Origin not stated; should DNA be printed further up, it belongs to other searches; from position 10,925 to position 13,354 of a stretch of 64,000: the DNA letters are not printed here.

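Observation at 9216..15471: Island of three cysteine-peptidase folds: two signal-less gingipain/C25-like proteins plus a membrane papain-fold protein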

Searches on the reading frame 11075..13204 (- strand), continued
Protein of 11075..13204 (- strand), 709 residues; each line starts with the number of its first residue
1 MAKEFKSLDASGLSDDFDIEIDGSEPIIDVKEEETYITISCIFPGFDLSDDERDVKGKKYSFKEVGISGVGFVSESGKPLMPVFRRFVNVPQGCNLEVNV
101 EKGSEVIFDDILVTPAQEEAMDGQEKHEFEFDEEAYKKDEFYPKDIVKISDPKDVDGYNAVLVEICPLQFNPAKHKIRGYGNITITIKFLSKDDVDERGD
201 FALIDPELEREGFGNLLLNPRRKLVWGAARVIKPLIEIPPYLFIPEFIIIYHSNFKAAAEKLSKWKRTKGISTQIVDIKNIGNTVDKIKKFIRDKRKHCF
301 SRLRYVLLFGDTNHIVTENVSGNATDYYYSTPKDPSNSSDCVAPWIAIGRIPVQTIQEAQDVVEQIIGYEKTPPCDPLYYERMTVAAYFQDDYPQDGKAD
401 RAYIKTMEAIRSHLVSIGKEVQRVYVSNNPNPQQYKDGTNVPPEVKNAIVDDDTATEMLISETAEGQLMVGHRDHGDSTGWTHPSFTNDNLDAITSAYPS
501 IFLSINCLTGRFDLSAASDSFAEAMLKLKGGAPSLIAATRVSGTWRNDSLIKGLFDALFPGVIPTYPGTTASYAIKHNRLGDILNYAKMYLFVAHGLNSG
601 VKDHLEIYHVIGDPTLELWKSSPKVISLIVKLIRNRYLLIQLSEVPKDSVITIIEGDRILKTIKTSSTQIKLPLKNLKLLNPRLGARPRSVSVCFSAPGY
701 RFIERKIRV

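Call 45: predict_structure(alignment_id=A3)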
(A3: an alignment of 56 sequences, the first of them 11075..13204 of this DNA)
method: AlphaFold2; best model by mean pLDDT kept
length: 709 residues; sequences in the alignment: 56
mean_pLDDT: 85.8   pTM: 0.89
mean pLDDT of the five models: 85.8, 85.6, 82.3, 81.8, 79.9
residues with pLDDT >= 90: 379; 70-90: 249; 50-70: 43; < 50: 38
segments of 3 or more residues with pLDDT < 50: 194-211, 222-241
pLDDT, mean of each block of 10 residues (from residue 1): 86 85 86 85 93 87 90 91 90 85 96 91 79 95 94 82 95 97 93 53 48 62 44 42 83 98 94 96 97 88 93 88 86 91 93 93 93 87 93 89 93 93 94 90 95 94 87 83 90 83 73 64 83 86 89 90 71 75 93 91 91 91 92 92 91 88 91 80 65 92 91
secondary structure, 60 per line:
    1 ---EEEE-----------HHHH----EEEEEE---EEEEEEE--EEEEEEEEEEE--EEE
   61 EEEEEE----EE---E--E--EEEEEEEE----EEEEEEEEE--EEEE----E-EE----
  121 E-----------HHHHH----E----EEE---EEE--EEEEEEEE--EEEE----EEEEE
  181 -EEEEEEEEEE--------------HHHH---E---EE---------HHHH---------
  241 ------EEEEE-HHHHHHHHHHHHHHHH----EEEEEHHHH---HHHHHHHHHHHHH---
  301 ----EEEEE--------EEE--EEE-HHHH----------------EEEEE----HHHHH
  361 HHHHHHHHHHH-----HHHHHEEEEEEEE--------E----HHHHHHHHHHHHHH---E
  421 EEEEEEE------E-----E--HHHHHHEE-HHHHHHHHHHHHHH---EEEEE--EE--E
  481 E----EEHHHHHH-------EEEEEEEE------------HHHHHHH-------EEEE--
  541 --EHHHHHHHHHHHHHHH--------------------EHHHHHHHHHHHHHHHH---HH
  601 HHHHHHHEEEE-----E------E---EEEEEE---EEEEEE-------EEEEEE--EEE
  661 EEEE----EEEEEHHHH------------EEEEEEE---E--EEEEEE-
elements in order (helices of 4 or more, strands of 3 or more residues): E4-7 H19-22 E27-32 E36-42 E45-55 E58-66 E82-89 E94-102 E105-108 H133-137 E147-149 E153-155 E158-165 E168-171 E176-180 E182-191 H206-209 H228-231 E247-251 H253-268 E273-277 H278-281 H285-297 E305-309 E318-320 E323-325 H327-330 E347-351 H356-371 H377-381 E382-389 H403-416 E420-427 H443-448 H452-465 E469-473 H488-493 E501-508 H521-527 E535-538 H544-558 H580-595 H599-607 E608-611 E628-633 E637-642 E650-655 E658-664 E669-673 H674-677 E690-696 E703-708

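Call 49: fold_search(model_id=the predicted structure, library=pdb)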
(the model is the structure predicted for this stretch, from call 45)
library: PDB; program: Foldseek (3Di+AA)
matches with E <= 10: 1078; with E <= 0.001: 17
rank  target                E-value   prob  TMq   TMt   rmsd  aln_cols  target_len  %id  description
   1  1cvr                  5.5e-26  1.00  0.51  0.81   4.9       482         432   15  Crystal structure of the Arg specific cysteine proteinase gingipain R (RGPB) (released 2000-03-01)
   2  4ief_D                2.0e-25  1.00  0.50  0.81   5.4       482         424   15  Complex of Porphyromonas gingivalis RgpB pro- and mature domains (released 2013-04-10)
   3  4ief_B                9.3e-25  1.00  0.50  0.80   5.5       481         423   15  Complex of Porphyromonas gingivalis RgpB pro- and mature domains (released 2013-04-10)
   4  4rbm                  2.0e-24  1.00  0.48  0.73   5.2       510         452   18  Porphyromonas gingivalis gingipain K (Kgp) catalytic and immunoglobulin superfamily-like domains (released 2014-10-08)
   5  6i9a_A                6.4e-24  1.00  0.49  0.73   5.4       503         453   18  Porphyromonas gingivalis gingipain K (Kgp) in complex with inhibitor KYT-36 (released 2019-03-13)
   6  5mun_A                6.4e-13  1.00  0.23  0.80   3.1       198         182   18  Structural insight into zymogenic latency of gingipain K from Porphyromonas gingivalis. (released 2017-02-22)
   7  4ief_C                3.7e-12  1.00  0.21  0.69   3.8       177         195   18  Complex of Porphyromonas gingivalis RgpB pro- and mature domains (released 2013-04-10)
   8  5mun_B                4.9e-12  1.00  0.21  0.75   3.6       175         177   19  Structural insight into zymogenic latency of gingipain K from Porphyromonas gingivalis. (released 2017-02-22)
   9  4ief_A                9.2e-12  1.00  0.21  0.69   3.8       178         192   18  Complex of Porphyromonas gingivalis RgpB pro- and mature domains (released 2013-04-10)
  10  4ief_G                1.1e-11  1.00  0.20  0.70   4.6       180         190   18  Complex of Porphyromonas gingivalis RgpB pro- and mature domains (released 2013-04-10)
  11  4ief_E                1.4e-11  1.00  0.21  0.68   3.6       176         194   18  Complex of Porphyromonas gingivalis RgpB pro- and mature domains (released 2013-04-10)
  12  6za2_A                3.9e-10  1.00  0.25  0.18  25.8       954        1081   10  Crystal structure of dimeric latent PorU from Porphyromonas gingivalis (released 2021-09-29)
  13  6za2_B                8.7e-10  1.00  0.26  0.18  23.8       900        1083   10  Crystal structure of dimeric latent PorU from Porphyromonas gingivalis (released 2021-09-29)
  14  9hm7                  1.9e-04  1.00  0.26  0.14   7.5       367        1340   10  Cryo-EM structure of apo human separase with the mutation C2029S (released 2025-09-03)
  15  9hn0_B                3.6e-04  1.00  0.25  0.12   7.5       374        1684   10  Cryo-EM structure of human separase bound to SCC1 (310-550 aa) (released 2025-09-03)
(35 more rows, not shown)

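Call 59: find_encoding_contigs(protein=P0057, flank=8000, max_places=1)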
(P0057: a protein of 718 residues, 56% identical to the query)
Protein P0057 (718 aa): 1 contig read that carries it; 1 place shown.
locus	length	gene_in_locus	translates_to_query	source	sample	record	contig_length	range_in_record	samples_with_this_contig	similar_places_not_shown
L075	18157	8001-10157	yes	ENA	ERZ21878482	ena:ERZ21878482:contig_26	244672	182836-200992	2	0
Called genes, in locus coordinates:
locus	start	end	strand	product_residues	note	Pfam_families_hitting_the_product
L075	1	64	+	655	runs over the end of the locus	PF00580:UvrD-helicase, PF13245:AAA_19, PF13361:UvrD_C (faint), PF13604:AAA_30 (weak), PF00580:UvrD-helicase (weak)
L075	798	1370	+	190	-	-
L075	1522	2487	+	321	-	-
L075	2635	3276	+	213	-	-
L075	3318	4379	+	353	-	PF00149:Metallophos, PF12850:Metallophos_2 (faint)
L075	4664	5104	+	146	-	-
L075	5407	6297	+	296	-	PF01471:PG_binding_1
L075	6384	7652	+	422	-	-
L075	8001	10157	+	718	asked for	PF08126:Propeptide_C25, PF01364:Peptidase_C25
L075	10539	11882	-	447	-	PF00656:Peptidase_C14, PF08308:PEGA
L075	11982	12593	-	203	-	-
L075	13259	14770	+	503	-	PF02324:Glyco_hydro_70 (faint), PF00128:Alpha-amylase, PF09154:Alpha-amy_C_pro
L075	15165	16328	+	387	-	PF00990:GGDEF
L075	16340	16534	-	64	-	-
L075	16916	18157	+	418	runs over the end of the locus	-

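Call 90: search_dna_similar(query=window:11075-13204:-, collection=plasmids, mode=protein, max_rows=10)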
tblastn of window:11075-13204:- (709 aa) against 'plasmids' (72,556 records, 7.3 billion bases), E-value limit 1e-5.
Records with a match: 1; places in all: 1; records where one place covers at least 80% of the query: 0.
Best place of each record, by identity: <60% 1.
By first word of the organism name: Parabacteroides 1.
By predicted mobility (MOB-suite, as given by PLSDB): non-mobilizable 1.
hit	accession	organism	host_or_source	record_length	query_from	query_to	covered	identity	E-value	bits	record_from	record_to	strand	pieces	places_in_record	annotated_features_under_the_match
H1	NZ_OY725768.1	Parabacteroides distasonis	-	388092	304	618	44%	24.0%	6e-9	67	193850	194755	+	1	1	porU: type IX secretion system sortase PorU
